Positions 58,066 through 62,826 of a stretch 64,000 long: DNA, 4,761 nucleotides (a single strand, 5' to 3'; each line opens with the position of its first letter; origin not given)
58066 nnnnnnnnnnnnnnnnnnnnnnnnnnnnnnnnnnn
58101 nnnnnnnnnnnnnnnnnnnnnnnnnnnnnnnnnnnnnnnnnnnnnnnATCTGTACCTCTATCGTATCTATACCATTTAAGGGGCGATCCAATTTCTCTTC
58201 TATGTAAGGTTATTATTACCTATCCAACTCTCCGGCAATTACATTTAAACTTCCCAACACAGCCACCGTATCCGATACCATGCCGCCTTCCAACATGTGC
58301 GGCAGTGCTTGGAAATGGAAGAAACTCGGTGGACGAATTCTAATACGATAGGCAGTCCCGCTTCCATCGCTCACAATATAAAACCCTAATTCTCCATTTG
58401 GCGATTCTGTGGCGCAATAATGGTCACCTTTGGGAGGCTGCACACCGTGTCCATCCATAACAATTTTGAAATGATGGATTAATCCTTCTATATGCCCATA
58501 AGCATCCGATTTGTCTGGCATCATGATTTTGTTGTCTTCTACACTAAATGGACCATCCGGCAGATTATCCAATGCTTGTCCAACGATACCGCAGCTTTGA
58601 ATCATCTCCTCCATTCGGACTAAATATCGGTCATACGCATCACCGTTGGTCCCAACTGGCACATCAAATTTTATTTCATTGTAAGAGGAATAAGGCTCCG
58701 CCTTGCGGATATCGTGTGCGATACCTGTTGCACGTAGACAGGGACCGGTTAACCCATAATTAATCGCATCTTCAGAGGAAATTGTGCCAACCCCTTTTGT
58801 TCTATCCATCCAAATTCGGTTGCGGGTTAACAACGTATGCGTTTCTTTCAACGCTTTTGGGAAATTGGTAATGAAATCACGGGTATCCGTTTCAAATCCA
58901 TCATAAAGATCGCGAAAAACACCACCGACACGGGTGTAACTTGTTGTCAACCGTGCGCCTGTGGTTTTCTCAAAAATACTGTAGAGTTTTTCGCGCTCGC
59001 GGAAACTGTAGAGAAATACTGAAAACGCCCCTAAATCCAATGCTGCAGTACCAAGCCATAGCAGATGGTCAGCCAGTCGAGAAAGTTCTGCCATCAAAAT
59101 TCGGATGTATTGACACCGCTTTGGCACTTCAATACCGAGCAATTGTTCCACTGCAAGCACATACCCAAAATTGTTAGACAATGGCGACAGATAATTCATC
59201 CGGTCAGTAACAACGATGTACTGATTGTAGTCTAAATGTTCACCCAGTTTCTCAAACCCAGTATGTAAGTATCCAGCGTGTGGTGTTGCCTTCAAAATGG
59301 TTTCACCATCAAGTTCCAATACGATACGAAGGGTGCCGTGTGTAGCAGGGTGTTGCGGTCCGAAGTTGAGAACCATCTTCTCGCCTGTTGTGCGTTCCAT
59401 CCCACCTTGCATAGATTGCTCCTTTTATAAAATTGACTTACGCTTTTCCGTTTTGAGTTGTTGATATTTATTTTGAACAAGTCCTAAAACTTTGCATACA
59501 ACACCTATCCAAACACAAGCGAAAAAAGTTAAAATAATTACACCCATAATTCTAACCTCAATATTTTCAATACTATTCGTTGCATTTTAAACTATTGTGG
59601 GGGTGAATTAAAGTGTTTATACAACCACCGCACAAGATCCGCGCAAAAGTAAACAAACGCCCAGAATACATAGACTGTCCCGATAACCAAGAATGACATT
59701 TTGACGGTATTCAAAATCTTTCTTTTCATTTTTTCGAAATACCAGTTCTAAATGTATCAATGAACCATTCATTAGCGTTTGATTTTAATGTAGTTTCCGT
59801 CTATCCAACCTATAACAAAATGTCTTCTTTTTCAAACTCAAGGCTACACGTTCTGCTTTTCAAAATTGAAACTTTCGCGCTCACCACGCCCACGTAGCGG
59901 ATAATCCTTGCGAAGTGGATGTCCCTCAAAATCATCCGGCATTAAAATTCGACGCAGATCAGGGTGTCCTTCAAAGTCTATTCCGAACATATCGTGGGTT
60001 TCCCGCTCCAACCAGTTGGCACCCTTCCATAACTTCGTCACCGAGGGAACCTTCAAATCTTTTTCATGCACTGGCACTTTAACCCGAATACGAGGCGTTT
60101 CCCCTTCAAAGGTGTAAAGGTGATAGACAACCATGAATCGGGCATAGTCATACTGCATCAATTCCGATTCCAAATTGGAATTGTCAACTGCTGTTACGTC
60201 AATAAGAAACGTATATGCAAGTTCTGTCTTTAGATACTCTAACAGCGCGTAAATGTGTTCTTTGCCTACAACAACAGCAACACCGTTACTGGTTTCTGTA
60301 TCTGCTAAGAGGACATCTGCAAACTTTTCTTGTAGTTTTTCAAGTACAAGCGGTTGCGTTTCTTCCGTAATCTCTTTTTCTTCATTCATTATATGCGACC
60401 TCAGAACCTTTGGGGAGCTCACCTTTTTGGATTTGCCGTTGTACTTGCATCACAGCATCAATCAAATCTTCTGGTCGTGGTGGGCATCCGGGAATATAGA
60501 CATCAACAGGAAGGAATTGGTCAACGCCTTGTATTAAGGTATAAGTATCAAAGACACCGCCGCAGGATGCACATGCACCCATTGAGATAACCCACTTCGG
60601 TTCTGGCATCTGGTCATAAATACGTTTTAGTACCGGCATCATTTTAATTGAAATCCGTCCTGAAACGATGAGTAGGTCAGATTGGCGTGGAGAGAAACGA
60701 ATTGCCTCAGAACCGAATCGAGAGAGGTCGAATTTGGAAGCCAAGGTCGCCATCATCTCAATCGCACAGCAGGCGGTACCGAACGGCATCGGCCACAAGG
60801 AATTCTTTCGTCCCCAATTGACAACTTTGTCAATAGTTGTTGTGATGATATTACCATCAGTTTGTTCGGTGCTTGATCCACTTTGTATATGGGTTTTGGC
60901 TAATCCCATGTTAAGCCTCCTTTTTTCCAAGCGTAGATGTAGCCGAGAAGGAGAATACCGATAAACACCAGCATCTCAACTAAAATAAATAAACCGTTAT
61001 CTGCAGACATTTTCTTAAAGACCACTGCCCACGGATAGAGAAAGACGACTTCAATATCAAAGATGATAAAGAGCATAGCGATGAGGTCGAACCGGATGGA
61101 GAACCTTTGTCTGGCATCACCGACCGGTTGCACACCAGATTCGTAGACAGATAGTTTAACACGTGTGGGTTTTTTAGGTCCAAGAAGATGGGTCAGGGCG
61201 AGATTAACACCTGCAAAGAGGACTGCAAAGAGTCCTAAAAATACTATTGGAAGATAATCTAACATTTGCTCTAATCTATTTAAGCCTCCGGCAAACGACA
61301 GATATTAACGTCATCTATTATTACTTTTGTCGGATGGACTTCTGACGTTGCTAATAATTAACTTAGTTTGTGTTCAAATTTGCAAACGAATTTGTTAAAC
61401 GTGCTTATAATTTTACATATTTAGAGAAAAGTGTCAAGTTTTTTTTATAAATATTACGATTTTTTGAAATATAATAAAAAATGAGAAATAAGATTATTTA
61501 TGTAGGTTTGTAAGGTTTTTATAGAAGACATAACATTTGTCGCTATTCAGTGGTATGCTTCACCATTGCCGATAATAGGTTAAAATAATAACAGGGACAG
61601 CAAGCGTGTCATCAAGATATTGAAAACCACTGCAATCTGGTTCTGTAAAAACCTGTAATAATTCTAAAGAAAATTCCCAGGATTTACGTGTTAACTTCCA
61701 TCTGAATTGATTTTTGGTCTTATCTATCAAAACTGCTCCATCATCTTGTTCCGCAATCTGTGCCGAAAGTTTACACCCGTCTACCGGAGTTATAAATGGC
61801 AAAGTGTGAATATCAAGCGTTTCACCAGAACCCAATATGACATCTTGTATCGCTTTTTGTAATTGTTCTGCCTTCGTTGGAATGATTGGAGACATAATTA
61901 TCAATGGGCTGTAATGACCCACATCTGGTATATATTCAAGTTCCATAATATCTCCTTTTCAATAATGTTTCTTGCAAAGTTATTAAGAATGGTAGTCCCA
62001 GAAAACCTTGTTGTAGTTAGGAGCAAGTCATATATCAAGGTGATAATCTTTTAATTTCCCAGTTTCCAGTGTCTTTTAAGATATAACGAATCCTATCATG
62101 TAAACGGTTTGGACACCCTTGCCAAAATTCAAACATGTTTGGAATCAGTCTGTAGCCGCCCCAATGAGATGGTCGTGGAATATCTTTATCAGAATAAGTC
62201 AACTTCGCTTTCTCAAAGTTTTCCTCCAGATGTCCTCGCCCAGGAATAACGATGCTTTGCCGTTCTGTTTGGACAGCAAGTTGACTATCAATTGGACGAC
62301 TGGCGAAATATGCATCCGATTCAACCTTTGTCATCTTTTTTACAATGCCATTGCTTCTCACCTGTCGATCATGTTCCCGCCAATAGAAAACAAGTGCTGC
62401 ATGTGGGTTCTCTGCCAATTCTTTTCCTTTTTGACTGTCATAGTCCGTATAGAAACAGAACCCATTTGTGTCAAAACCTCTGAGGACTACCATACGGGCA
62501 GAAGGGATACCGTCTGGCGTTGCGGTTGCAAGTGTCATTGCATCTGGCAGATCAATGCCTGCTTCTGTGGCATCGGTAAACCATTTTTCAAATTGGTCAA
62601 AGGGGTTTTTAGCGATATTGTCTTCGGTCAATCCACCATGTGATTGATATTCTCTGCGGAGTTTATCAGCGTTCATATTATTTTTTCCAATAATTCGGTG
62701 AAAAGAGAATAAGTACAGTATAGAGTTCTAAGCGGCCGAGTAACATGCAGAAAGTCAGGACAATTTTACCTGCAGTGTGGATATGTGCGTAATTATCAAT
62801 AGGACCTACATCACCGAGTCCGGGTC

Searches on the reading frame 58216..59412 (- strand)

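Call 9: search_protein_families(library=pfam, proteins=[window:58216-59412:-], max_evalue=0.001)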
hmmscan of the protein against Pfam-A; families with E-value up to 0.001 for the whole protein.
window:58216-59412:- (398 aa): 1 family
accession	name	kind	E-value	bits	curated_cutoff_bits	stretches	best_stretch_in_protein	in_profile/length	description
PF00346.24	Complex1_49kDa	-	9.3e-115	382.8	24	1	126-398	1-271/271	Respiratory-chain NADH dehydrogenase, 49 Kd subunit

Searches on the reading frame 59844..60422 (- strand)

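Call 10: search_protein_families(library=pfam, proteins=[window:59844-60422:-], max_evalue=0.001)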
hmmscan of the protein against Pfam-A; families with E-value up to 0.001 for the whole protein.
window:59844-60422:- (192 aa): 1 family
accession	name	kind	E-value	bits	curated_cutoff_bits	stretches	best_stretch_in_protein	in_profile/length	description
PF00329.25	Complex1_30kDa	-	7.8e-46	156.1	22.5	1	50-179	1-123/124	Respiratory-chain NADH dehydrogenase, 30 Kd subunit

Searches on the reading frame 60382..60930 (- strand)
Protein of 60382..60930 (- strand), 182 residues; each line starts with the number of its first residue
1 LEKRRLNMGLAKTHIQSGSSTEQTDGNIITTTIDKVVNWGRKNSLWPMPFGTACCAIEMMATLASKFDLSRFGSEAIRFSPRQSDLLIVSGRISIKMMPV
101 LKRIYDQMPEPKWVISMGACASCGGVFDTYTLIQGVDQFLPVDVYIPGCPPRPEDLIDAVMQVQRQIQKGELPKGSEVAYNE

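Call 10: search_protein_families(library=pfam, proteins=[window:60382-60930:-], max_evalue=0.001)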
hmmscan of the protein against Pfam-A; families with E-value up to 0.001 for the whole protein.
window:60382-60930:- (182 aa): 1 family
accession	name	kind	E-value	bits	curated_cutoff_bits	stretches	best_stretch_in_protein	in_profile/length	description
PF01058.29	Oxidored_q6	-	3e-28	98.5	27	1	54-162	1-127/128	NADH ubiquinone oxidoreductase, 20 Kd subunit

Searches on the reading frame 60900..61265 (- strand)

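Call 10: search_protein_families(library=pfam, proteins=[window:60900-61265:-], max_evalue=0.001)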
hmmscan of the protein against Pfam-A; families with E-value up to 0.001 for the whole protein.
window:60900-61265:- (121 aa): 1 family
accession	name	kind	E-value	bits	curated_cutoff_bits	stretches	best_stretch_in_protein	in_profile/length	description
PF00507.24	Oxidored_q4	-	1.7e-37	128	23.3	1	21-120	4-99/99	NADH-ubiquinone/plastoquinone oxidoreductase, chain 3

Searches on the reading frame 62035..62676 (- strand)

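Call 10: search_protein_families(library=pfam, proteins=[window:62035-62676:-], max_evalue=0.001)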
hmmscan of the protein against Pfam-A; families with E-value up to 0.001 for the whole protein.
window:62035-62676:- (213 aa): 3 families
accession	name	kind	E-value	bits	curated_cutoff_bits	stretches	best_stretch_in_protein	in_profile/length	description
PF01243.27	PNPOx_N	-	4e-23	82.5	28.1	1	33-159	1-118/120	Pyridoxamine 5'-phosphate oxidase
PF10590.14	PNP_phzG_C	-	1.1e-20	73.6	27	1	172-213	1-42/42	Pyridoxine 5'-phosphate oxidase C-terminal dimerisation region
PF12766.13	Pyridox_oxase_2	-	1.2e-09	39.1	26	1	45-112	22-96/100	Pyridoxamine 5'-phosphate oxidase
